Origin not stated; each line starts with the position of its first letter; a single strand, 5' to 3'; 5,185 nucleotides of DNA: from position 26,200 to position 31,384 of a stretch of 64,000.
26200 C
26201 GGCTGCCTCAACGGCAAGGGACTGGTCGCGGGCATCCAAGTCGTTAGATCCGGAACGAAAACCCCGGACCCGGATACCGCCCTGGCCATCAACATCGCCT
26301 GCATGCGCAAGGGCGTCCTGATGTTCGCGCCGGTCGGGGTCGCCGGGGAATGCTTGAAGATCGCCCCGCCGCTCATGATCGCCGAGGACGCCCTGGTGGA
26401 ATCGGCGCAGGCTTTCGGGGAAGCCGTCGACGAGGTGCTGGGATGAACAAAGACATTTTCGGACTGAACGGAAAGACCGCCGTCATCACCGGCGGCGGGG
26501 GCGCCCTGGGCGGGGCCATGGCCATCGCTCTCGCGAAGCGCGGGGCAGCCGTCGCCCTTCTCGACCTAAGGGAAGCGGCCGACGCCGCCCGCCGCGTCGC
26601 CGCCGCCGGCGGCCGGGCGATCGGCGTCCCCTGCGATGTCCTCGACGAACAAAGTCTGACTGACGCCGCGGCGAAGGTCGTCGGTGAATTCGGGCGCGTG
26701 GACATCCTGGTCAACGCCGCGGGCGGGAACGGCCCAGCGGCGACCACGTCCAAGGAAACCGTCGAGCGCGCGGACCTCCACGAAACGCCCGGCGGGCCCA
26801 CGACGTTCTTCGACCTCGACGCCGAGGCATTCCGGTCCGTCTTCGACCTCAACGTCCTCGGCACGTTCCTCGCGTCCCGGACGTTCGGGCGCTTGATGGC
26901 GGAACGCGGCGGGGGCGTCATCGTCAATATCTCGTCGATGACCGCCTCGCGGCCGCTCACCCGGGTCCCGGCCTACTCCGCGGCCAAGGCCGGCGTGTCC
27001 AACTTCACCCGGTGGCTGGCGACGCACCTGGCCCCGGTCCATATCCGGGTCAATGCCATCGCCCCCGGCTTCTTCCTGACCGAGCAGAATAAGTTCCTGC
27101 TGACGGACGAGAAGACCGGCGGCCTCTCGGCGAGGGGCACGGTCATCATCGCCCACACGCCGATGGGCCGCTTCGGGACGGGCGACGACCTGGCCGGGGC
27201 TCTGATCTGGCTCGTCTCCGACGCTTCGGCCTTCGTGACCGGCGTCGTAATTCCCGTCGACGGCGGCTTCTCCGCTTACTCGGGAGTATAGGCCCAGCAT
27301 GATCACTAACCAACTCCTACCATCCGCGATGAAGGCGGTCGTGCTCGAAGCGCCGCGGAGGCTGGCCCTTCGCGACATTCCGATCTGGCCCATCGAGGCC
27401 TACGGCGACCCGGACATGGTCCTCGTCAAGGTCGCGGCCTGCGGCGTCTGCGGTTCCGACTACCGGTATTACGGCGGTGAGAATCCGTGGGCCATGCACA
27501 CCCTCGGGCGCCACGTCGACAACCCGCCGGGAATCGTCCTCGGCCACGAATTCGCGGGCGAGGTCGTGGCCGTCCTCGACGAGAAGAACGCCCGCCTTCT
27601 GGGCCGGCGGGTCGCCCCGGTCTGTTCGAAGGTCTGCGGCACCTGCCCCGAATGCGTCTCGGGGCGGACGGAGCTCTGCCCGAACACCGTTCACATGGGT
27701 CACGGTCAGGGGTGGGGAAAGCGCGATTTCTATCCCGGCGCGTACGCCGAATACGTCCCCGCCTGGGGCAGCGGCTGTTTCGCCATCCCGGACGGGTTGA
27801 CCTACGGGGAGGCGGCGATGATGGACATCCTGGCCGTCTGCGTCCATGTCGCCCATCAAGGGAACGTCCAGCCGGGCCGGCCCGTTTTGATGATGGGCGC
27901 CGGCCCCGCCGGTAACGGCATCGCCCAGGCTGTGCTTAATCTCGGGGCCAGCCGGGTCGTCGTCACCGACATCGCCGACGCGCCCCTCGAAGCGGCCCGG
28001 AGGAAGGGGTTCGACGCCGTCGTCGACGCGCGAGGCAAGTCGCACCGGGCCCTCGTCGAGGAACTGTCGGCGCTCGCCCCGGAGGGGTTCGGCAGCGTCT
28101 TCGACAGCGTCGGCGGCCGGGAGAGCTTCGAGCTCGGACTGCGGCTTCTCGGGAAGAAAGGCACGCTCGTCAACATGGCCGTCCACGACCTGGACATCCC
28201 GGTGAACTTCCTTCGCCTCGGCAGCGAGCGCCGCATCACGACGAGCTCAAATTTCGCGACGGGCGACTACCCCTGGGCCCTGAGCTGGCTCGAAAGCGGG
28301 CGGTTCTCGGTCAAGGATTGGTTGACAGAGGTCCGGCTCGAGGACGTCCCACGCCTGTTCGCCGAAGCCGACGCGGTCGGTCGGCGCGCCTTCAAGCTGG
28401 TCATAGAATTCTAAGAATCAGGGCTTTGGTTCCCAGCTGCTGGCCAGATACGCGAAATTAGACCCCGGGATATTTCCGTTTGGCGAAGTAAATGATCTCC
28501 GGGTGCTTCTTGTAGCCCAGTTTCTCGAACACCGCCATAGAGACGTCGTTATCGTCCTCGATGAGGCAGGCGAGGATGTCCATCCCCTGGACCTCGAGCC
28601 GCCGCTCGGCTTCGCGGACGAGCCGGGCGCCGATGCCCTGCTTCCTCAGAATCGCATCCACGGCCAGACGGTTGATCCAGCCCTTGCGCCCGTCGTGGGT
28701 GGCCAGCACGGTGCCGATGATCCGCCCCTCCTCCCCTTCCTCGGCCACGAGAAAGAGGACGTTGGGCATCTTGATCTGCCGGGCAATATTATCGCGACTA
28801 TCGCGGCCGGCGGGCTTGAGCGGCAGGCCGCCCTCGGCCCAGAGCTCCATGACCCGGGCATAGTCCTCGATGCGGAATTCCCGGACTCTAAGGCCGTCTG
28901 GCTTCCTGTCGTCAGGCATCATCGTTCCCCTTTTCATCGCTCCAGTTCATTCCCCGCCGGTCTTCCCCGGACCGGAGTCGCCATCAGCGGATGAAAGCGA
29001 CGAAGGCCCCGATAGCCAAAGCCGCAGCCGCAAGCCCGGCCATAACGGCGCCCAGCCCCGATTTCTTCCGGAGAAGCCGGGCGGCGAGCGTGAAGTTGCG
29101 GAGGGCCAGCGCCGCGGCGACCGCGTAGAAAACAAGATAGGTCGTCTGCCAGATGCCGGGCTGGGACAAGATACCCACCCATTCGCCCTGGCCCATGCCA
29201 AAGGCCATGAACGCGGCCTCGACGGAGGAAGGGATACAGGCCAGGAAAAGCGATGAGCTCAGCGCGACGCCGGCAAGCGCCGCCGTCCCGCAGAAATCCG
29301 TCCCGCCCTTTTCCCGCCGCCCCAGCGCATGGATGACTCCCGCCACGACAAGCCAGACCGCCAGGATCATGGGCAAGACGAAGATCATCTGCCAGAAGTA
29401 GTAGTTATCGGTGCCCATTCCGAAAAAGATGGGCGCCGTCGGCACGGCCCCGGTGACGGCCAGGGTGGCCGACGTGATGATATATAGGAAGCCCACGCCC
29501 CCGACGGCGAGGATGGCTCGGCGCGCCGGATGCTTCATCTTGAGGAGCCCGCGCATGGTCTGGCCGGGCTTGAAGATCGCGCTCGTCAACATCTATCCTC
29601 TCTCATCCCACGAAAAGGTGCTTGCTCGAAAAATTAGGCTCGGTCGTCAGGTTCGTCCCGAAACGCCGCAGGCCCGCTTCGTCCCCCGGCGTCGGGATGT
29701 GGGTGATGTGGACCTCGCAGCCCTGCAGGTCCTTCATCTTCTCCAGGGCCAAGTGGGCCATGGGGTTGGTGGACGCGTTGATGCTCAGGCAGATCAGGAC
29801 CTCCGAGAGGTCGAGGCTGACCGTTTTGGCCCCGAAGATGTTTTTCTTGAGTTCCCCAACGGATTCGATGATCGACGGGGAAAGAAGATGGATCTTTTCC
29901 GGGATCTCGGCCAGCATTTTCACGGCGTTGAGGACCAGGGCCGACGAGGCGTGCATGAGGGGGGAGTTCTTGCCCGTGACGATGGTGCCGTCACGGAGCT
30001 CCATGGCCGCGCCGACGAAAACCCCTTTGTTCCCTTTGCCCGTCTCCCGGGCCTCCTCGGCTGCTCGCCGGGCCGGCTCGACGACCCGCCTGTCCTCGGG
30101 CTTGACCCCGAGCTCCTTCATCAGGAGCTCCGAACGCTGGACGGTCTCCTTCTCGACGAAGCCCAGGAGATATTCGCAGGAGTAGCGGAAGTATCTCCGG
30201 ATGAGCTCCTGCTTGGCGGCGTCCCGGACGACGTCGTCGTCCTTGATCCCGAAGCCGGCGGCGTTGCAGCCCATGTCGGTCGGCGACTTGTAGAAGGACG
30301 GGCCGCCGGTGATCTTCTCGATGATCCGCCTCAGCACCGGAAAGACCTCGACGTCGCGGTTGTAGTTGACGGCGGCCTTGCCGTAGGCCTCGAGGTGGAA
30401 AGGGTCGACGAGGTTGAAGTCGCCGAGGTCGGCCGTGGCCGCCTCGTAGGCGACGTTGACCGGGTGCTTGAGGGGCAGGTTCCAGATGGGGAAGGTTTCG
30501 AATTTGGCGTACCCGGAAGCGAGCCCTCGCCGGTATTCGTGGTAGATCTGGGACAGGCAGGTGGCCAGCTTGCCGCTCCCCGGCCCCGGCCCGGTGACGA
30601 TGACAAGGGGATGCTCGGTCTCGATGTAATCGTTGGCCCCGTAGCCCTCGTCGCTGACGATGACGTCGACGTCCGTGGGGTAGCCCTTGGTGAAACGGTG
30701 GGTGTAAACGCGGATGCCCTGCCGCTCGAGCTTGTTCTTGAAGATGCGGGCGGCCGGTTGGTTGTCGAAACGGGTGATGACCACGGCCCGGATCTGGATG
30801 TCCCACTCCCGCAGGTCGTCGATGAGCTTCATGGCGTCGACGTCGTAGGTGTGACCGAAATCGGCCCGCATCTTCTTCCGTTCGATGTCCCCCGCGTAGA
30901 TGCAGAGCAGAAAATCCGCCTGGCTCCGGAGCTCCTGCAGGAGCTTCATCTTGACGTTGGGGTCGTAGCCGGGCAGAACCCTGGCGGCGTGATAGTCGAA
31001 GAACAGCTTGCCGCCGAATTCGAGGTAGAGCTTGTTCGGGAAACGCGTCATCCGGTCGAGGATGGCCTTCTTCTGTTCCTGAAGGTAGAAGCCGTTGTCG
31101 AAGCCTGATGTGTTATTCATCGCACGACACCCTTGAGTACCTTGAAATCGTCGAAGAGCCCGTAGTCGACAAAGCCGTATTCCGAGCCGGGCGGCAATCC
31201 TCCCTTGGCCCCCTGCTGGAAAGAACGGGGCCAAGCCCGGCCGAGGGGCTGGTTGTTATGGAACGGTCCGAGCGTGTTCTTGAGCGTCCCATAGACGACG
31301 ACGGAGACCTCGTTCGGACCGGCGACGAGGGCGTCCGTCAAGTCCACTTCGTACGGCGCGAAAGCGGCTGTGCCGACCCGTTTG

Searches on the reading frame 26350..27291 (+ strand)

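Call 92: search_protein_families(library=pfam, proteins=[window:26350-27291:+], max_evalue=0.000001)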
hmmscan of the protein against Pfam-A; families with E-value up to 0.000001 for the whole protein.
window:26350-27291:+ (313 aa): 2 families
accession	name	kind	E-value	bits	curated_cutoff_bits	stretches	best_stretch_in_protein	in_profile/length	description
PF13561.12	adh_short_C2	-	7.5e-53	180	27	2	152-308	88-236/236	Enoyl-(Acyl carrier protein) reductase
PF00106.31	adh_short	-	1.7e-47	161.9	26.6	1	42-252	1-192/195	short chain dehydrogenase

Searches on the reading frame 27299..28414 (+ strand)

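Call 92: search_protein_families(library=pfam, proteins=[window:27299-28414:+], max_evalue=0.000001)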
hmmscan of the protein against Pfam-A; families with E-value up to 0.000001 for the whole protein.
window:27299-28414:+ (371 aa): 2 families
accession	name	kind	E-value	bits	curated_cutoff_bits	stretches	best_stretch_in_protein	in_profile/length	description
PF08240.17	ADH_N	-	7.6e-22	78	23.5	1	38-165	2-104/104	Alcohol dehydrogenase GroES-like domain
PF00107.32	ADH_zinc_N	-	3.1e-15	56.7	31.8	1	205-332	3-128/129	Zinc-binding dehydrogenase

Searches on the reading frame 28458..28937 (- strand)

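Call 92: search_protein_families(library=pfam, proteins=[window:28458-28937:-], max_evalue=0.000001)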
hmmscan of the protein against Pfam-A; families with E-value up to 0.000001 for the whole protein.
window:28458-28937:- (159 aa): 4 families
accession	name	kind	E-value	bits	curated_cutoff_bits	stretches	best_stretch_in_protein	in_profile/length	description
PF00583.31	Acetyltransf_1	-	2.1e-14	54.2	20.7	1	53-142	23-116/116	Acetyltransferase (GNAT) family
PF13508.13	Acetyltransf_7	-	2.4e-11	44.3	27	1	60-144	3-84/84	Acetyltransferase (GNAT) domain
PF13673.13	Acetyltransf_10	-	1.1e-10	42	23.6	1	48-146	19-111/128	Acetyltransferase (GNAT) domain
PF08445.16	FR47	-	6.7e-08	32.8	22.1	1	72-145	11-80/86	FR47-like protein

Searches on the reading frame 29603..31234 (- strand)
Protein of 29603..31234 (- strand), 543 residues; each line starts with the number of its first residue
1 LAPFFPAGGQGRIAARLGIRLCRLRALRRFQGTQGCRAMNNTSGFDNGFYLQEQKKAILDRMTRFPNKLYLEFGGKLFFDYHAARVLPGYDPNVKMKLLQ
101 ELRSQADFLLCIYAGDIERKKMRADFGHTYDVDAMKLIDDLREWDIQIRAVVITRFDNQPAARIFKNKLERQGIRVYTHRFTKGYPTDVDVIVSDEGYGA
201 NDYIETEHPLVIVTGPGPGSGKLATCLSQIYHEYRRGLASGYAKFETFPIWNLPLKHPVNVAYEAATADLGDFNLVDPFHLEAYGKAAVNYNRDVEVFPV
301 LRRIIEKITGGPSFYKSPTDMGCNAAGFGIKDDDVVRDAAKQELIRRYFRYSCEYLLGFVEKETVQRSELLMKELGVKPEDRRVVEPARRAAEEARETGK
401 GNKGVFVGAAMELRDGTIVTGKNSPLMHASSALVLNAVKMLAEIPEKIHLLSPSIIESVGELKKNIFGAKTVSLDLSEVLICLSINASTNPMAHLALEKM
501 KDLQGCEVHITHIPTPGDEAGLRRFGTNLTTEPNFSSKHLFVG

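Call 92: search_protein_families(library=pfam, proteins=[window:29603-31234:-], max_evalue=0.000001)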
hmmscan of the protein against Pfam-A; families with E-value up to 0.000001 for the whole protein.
window:29603-31234:- (543 aa): 2 families
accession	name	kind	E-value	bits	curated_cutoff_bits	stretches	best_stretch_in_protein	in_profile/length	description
PF08903.17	DUF1846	-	9.1e-164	544.5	27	1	44-375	2-332/333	Domain of unknown function DUF1846, N-terminal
PF20921.3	DUF1846_C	-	5.1e-55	185.8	27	1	380-541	1-153/153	Domain of unknown function DUF1846, C-terminal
